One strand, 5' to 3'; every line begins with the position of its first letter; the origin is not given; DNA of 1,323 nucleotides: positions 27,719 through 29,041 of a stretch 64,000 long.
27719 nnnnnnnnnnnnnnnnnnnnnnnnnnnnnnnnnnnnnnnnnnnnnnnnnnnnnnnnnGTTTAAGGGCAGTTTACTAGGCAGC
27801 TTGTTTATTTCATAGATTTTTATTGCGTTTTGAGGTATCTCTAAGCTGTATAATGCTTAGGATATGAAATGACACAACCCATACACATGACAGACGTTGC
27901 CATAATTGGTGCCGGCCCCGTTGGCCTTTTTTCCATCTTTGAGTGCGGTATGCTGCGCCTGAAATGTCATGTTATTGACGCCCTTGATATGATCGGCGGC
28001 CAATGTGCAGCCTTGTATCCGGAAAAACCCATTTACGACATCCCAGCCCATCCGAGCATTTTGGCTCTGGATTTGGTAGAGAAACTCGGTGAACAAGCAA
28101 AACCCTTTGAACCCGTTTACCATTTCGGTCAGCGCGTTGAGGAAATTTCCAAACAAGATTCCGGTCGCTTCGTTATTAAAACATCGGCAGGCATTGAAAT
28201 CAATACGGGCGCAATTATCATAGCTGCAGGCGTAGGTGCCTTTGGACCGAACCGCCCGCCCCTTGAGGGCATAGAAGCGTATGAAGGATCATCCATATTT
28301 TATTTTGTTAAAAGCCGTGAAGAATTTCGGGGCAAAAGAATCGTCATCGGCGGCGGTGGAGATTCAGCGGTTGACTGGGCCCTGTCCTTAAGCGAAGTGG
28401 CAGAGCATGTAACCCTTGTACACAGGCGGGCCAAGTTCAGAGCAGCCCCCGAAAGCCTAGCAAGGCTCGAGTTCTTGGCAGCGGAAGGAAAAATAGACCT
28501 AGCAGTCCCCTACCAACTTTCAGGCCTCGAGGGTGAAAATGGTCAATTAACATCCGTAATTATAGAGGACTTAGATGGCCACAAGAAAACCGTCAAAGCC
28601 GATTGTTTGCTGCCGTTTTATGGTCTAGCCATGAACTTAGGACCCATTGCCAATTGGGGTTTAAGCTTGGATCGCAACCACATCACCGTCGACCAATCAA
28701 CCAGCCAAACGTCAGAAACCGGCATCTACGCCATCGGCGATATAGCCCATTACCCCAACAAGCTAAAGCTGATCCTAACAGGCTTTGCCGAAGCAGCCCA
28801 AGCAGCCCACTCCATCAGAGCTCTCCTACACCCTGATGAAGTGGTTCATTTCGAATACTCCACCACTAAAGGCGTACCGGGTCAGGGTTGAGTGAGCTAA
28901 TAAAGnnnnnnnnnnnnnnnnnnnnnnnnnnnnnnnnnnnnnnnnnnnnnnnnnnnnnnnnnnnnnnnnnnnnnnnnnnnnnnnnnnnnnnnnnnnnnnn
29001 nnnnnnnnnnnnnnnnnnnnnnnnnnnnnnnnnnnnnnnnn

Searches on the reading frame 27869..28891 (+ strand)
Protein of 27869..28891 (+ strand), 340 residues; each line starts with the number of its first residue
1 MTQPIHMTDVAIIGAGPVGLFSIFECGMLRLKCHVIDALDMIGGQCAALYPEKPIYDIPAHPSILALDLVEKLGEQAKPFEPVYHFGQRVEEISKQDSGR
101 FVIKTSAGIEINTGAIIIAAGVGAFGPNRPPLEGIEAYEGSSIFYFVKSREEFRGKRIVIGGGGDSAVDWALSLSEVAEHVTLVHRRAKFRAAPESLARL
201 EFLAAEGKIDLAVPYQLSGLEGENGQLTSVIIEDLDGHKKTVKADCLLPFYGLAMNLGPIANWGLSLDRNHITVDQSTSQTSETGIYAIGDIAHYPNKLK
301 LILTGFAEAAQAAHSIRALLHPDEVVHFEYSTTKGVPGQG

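Call 47: search_protein_families(library=pfam, proteins=[window:27869-28891:+], max_evalue=0.001)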
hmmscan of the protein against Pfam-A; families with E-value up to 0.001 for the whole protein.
window:27869-28891:+ (340 aa): 6 families
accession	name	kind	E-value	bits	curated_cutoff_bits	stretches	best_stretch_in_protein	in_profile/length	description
PF07992.20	Pyr_redox_2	-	2.6e-27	96.5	26.1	1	9-302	2-284/291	Pyridine nucleotide-disulphide oxidoreductase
PF13738.12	Pyr_redox_3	-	1.3e-21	77.6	30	1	85-290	99-305/305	Pyridine nucleotide-disulphide oxidoreductase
PF00070.33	Pyr_redox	-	1.4e-09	38.8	22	1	157-233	1-80/82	Pyridine nucleotide-disulphide oxidoreductase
PF03486.20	HI0933_like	-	2.7e-06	27.5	50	0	9-43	2-36/244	HI0933-like protein Rossmann domain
PF00743.25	FMO-like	-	6.4e-05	22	22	0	133-187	160-215/532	Flavin-binding monooxygenase-like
PF13434.12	Lys_Orn_oxgnase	-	0.00096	18.8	21.3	0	79-200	107-235/339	L-lysine 6-monooxygenase/L-ornithine 5-monooxygenase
